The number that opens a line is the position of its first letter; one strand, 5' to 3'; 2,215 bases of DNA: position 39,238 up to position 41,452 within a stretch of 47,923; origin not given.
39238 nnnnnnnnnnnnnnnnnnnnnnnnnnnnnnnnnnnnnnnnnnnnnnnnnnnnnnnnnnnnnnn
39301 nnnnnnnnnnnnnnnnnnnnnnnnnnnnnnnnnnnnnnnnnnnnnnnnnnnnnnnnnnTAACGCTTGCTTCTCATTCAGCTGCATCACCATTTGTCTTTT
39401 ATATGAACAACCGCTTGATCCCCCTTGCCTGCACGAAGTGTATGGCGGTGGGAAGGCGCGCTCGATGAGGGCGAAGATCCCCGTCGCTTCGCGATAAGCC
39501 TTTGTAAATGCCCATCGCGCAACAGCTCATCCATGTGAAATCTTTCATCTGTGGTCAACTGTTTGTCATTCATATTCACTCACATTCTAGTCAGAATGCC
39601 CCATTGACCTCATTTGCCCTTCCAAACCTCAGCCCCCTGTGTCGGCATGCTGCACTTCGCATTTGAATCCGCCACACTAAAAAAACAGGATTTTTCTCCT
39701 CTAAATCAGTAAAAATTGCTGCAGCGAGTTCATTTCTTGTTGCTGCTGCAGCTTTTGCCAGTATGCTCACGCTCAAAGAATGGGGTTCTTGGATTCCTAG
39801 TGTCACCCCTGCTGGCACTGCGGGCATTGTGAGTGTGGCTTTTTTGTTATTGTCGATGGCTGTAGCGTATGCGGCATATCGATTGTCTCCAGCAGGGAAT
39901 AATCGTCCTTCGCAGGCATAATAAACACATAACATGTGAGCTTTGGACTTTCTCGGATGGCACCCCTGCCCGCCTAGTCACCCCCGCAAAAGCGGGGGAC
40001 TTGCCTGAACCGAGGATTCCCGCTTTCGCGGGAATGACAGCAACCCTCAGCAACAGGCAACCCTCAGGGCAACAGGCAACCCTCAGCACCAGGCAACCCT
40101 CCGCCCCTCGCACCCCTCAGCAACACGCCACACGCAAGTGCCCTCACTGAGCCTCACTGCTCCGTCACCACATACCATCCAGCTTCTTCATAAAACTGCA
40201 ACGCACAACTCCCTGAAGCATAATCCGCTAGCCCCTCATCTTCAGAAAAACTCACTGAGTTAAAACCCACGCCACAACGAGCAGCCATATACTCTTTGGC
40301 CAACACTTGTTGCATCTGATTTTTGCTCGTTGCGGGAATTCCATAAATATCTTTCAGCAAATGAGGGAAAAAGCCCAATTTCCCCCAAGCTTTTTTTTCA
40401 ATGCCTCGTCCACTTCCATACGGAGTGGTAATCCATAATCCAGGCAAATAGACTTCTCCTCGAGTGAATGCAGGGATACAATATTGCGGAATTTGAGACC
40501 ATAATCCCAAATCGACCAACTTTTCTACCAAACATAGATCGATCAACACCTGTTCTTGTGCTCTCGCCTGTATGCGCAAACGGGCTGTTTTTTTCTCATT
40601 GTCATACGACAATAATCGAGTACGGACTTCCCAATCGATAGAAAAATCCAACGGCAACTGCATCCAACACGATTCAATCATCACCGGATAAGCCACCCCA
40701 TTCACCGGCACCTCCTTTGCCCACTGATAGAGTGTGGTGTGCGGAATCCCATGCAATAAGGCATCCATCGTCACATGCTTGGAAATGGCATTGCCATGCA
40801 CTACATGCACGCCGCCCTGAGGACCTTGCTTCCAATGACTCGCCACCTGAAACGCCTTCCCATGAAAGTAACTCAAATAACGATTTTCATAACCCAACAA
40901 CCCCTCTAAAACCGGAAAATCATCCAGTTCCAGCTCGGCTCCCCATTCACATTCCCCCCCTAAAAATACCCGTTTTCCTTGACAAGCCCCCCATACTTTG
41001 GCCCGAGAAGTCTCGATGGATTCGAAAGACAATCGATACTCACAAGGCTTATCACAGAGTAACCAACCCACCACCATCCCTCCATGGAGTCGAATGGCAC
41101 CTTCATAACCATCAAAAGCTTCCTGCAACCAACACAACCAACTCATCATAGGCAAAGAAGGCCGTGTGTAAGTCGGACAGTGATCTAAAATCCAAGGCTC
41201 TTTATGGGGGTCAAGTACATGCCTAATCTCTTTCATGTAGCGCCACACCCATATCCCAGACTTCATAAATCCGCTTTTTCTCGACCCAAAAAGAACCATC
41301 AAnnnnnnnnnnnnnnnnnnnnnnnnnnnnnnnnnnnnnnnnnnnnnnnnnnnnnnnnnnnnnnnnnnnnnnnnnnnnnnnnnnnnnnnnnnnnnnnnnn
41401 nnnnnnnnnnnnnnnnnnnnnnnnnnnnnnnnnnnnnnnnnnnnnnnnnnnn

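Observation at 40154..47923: pfa-like (PUFA-synthase-type) secondary-lipid/polyketide cluster with an atypical gene and domain order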

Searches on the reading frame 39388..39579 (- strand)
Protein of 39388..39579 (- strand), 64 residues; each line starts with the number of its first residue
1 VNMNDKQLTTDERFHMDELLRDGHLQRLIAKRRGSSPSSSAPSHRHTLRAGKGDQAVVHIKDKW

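Call 63: search_protein_families(library=pfam, proteins=[window:39388-39579:-], max_evalue=1)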
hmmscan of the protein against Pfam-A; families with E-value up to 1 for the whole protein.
seq(64 aa): 1 family
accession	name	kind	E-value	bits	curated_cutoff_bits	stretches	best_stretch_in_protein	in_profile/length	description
PF13936.12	HTH_38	-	0.11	12.7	27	1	6-38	3-35/44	Helix-turn-helix domain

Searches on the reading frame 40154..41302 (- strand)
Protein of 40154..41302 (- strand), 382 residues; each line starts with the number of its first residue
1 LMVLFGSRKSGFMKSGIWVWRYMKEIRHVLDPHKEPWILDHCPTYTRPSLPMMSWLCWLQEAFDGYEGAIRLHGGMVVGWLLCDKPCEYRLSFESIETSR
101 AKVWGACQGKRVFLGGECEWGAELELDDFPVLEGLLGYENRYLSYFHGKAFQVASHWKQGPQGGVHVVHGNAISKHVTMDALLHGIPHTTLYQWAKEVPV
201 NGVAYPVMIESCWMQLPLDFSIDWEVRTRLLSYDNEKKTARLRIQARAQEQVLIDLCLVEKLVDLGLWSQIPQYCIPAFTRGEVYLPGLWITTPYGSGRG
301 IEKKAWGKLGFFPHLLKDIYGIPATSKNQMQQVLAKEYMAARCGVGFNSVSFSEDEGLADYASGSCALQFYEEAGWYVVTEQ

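Call 5: search_protein_families(library=pfam, proteins=[window:40154-41302:-], max_evalue=0.01)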
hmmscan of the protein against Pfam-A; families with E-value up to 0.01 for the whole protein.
window:40154-41302:- (382 aa): 0 families

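Call 6: search_protein_families(library=ncbifam, proteins=[window:40154-41302:-], max_evalue=0.01)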
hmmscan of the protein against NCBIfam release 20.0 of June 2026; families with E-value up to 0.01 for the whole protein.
window:40154-41302:- (382 aa): 0 families

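Call 18: find_homologous_proteins(query=window:40154-41230:-)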
Query window:40154-41230:- (358 aa): 1 proteins with E <= 0.001 among 856 candidates.
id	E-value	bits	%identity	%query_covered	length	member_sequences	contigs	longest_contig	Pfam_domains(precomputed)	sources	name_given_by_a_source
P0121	2.5e-253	858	100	100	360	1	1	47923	-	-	-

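Call 30: predict_structure(protein=P0121)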
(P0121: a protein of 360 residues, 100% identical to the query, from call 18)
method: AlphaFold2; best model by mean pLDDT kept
length: 360 residues; sequences in the alignment: 1
mean_pLDDT: 33.4   pTM: 0.22
mean pLDDT of the five models: 33.4, 29.3, 28.7, 27.0, 24.4
residues with pLDDT >= 90: 0; 70-90: 0; 50-70: 34; < 50: 326
segments of 3 or more residues with pLDDT < 50: 1-303, 332-337, 339-342, 350-360
pLDDT, mean of each block of 10 residues (from residue 1): 29 35 31 35 40 38 37 34 40 36 23 22 23 26 24 27 29 29 24 25 33 33 31 29 33 28 25 26 31 38 50 53 54 47 51 36
secondary structure, 60 per line:
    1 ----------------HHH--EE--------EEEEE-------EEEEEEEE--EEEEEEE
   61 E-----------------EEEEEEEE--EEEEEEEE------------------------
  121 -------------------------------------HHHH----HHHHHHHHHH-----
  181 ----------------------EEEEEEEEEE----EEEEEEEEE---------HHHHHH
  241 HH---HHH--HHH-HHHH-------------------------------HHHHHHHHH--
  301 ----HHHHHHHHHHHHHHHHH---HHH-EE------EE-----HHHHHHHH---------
elements in order: E32-36 E44-51 E54-61 E79-86 E89-96 H158-161 H166-175 E203-212 E217-225 H235-242 H255-258 H290-298 H305-321 H344-351

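Call 34: search_protein_representatives(protein=P0121)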
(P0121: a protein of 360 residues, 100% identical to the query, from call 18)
Query: 360 residues. Proteins with E-value up to 0.001 (for the whole library): 264; up to 1e-10: 98; up to 1e-30: 1. The best 150 are listed.
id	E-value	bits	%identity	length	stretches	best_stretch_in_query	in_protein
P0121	3.2e-255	862.4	100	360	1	1-360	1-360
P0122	1.8e-22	96.2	32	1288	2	120-333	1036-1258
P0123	1.2e-20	90.2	28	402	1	6-346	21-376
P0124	2.0e-20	89.5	29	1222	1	6-323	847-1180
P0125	2.9e-19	85.6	32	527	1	5-328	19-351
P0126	8.2e-19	84.2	27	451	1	5-329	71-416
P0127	8.3e-19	84.2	27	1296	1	12-320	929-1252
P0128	2.7e-18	82.4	28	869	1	5-321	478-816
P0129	2.8e-18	82.4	29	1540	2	122-336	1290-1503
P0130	3.0e-18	82.3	27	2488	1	7-322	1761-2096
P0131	3.8e-18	82.0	30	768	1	7-338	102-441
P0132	4.3e-18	81.8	29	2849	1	8-318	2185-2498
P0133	5.6e-17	78.1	30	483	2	123-320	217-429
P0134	6.3e-17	78.0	23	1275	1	8-324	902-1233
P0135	7.2e-17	77.8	32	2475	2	123-318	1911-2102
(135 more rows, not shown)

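Call 35: search_protein_families(library=pfam, proteins=[P0122, P0123, P0124, P0130, P0132, P0125], max_evalue=0.001)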
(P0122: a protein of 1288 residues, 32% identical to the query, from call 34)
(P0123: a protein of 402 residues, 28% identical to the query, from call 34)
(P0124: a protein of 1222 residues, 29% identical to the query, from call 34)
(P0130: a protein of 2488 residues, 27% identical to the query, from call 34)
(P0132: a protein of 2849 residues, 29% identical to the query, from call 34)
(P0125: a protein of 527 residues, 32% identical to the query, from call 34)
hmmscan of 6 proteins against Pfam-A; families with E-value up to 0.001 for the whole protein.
P0122 (1288 aa): 1 family
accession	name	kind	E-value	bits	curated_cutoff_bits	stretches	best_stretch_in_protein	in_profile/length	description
PF07977.19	FabA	-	8.8e-70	233.1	23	3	748-886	1-137/138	FabA-like domain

P0123 (402 aa): 2 families
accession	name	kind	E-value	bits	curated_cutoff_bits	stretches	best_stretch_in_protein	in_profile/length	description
PF21089.3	PKS_DH_N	-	8.2e-10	39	27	1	14-97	13-95/103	Polyketide synthase dehydratase domain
PF14765.12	PS-DH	-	6.3e-09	36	23.7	1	134-260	16-141/166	Polyketide synthase dehydratase N-terminal domain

P0124 (1222 aa): 5 families
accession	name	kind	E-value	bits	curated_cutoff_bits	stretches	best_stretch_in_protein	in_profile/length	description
PF00109.32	ketoacyl-synt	-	1.7e-54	185.6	20.8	1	2-268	13-252/252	Beta-ketoacyl synthase, N-terminal domain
PF02801.28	Ketoacyl-synt_C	-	1.2e-40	138.7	20.8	1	276-393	1-118/119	Beta-ketoacyl synthase, C-terminal domain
PF16197.11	KAsynt_C_assoc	-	3.3e-11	44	33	1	396-485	1-86/111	Ketoacyl-synthetase C-terminal extension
PF00108.29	Thiolase_N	-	0.00015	21.7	26.4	0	180-221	75-116/260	Thiolase, N-terminal domain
PF21089.3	PKS_DH_N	-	0.00051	20.4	27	0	848-924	21-98/103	Polyketide synthase dehydratase domain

P0130 (2488 aa): 5 families
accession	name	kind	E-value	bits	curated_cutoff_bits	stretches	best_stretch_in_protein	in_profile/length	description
PF07977.19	FabA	-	2.2e-79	264.2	23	2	1177-1310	2-135/138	FabA-like domain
PF00109.32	ketoacyl-synt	-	2.4e-62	211.2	20.8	2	1-261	1-252/252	Beta-ketoacyl synthase, N-terminal domain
PF02801.28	Ketoacyl-synt_C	-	7.6e-30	103.8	20.8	1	269-378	1-115/119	Beta-ketoacyl synthase, C-terminal domain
PF16197.11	KAsynt_C_assoc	-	1.3e-06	29.2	33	1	394-455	14-69/111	Ketoacyl-synthetase C-terminal extension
PF01553.26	Acyltransferase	-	2.7e-06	27.7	23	1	2194-2342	13-130/132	Acyltransferase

P0132 (2849 aa): 6 families
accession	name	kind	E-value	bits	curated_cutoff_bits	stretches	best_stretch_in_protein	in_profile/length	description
PF07977.19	FabA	-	1e-87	291.2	23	2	2029-2165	3-137/138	FabA-like domain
PF00109.32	ketoacyl-synt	-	1.6e-60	205.3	20.8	2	7-266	3-252/252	Beta-ketoacyl synthase, N-terminal domain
PF02801.28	Ketoacyl-synt_C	-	2.3e-31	108.7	20.8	1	275-389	2-118/119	Beta-ketoacyl synthase, C-terminal domain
PF01553.26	Acyltransferase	-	4.7e-09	36.6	23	1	2584-2714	13-131/132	Acyltransferase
PF00698.26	Acyl_transf_1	-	1.5e-08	34.9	32.7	1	835-1106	3-264/319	Acyl transferase domain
PF16197.11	KAsynt_C_assoc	-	1.1e-06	29.4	33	1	394-447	6-56/111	Ketoacyl-synthetase C-terminal extension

P0125 (527 aa): 2 families
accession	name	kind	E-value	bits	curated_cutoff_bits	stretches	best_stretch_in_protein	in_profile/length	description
PF21089.3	PKS_DH_N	-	2.7e-06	27.7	27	1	14-90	14-92/103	Polyketide synthase dehydratase domain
PF14765.12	PS-DH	-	0.00022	21.2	23.7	1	136-191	26-81/166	Polyketide synthase dehydratase N-terminal domain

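Call 66: search_protein_families(library=pfam, alignment_id=A3, max_evalue=0.001)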
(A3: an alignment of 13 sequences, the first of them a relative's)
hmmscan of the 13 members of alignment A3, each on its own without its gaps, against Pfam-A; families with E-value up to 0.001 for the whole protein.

A. member 1, P0121 (360 aa): 0 families

B. families by the number of members that match (of 13 scanned): 3 families
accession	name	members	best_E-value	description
PF21089.3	PKS_DH_N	8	8.2e-10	Polyketide synthase dehydratase domain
PF14765.12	PS-DH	6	6.3e-09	Polyketide synthase dehydratase N-terminal domain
PF07977.19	FabA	1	1e-05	FabA-like domain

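Call 72: predict_structure(alignment_id=A3)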
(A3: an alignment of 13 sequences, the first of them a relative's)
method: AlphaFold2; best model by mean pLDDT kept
length: 360 residues; sequences in the alignment: 13
mean_pLDDT: 88.0   pTM: 0.84
mean pLDDT of the five models: 88.0, 87.5, 86.8, 86.5, 84.8
residues with pLDDT >= 90: 197; 70-90: 147; 50-70: 16; < 50: 0
segments of 3 or more residues with pLDDT < 50: none
pLDDT, mean of each block of 10 residues (from residue 1): 90 92 85 90 92 84 91 91 82 82 82 80 77 91 93 93 90 89 92 94 96 95 94 95 80 80 81 92 73 80 86 92 89 89 93 93
secondary structure, 60 per line:
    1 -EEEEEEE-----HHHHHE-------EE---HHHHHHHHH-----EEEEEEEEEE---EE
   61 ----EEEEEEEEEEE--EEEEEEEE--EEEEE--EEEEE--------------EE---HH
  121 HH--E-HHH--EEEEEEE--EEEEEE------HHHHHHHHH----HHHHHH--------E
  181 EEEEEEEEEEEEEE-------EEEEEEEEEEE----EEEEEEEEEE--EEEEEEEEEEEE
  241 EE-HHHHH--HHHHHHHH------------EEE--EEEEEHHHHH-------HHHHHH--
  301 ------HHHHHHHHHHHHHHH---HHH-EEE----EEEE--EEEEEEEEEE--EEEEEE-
elements in order: E2-8 H14-18 H32-40 E46-55 E65-75 E78-85 E88-92 E95-99 H119-122 E132-138 E141-146 H153-161 H166-171 E180-194 E202-212 E217-226 E229-242 H244-248 H251-258 E271-273 E276-280 H281-285 H293-298 H307-321 E329-331 E336-339 E342-351 E354-359

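Call 74: fold_search(model_id=the predicted structure, library=pdb)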
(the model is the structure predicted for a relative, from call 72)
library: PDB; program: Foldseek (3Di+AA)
matches with E <= 10: 1802; with E <= 0.001: 244
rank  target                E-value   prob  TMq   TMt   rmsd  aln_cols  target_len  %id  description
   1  9x2b_A                3.9e-12  1.00  0.51  0.09   5.1       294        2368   15  Cryo-EM structure of PsoA in apo state (PsoA-PKS-II) (released 2026-04-08)
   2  5hst_A                2.6e-11  1.00  0.52  0.67   4.6       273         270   12  Crystal structure of the dehydratase domain of MlnB from Bacillus amyloliquefaciens (released 2017-02-01)
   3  5hst_B                4.3e-11  1.00  0.48  0.63   7.2       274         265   11  Crystal structure of the dehydratase domain of MlnB from Bacillus amyloliquefaciens (released 2017-02-01)
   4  5tz6_A                4.6e-11  1.00  0.56  0.69   3.3       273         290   11  Crystal Structure of CurJ Dehydratase H978F Inactive Mutant In Complex with Compound 21 (released 2017-01-11)
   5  3kg8_A                4.6e-11  1.00  0.56  0.69   3.5       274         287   10  Dehydratase domain from CurJ module of Curacin polyketide synthase (released 2010-01-19)
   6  8i4y_A                4.6e-11  1.00  0.51  0.12   4.3       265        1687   17  CalA3 complex structure with amidation product (released 2023-02-22)
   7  3kg8_B                6.1e-11  1.00  0.54  0.68   4.9       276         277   10  Dehydratase domain from CurJ module of Curacin polyketide synthase (released 2010-01-19)
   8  9nju_A                6.8e-11  1.00  0.54  0.09   6.3       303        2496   11  Structure of native homodimer of D. discoideum polyketide synthase Pks16 (released 2025-03-12)
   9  3kg6_C                6.8e-11  1.00  0.50  0.64   5.7       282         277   11  Dehydratase domain from CurF module of Curacin polyketide synthase (released 2010-01-19)
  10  8qk4_A                1.0e-10  1.00  0.50  0.61   4.5       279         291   15  Dehydratase domain (PksJ DH1) from the bacillaene trans-AT PKS (released 2024-09-25)
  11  6mbh                  1.4e-10  1.00  0.48  0.59   5.2       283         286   12  GphF DH1 P1711L, L1744P variant: An isomerase-inactive variant of GphF DH1 (released 2018-09-19)
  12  6obv_C                1.4e-10  1.00  0.48  0.59   5.0       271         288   14  Structural insights into dehydratase substrate selection for the borrelidin and fluvirucin polyketide synthases (released 2019-06-05)
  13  7zmf_B                1.5e-10  1.00  0.51  0.65   4.3       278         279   12  Dehydratase domain of module 3 from Brevibacillus Brevis orphan BGC11 (released 2022-09-21)
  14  7zsk_A                1.5e-10  1.00  0.51  0.14   4.3       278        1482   12  K3DAK4 bimodule core of BGC11 from Brevibacillus brevis. (released 2022-09-21)
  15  5nji                  1.6e-10  1.00  0.52  0.68   4.1       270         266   12  Structure of the dehydratase domain of PpsC from Mycobacterium tuberculosis in complex with C12:1-CoA (released 2017-05-31)
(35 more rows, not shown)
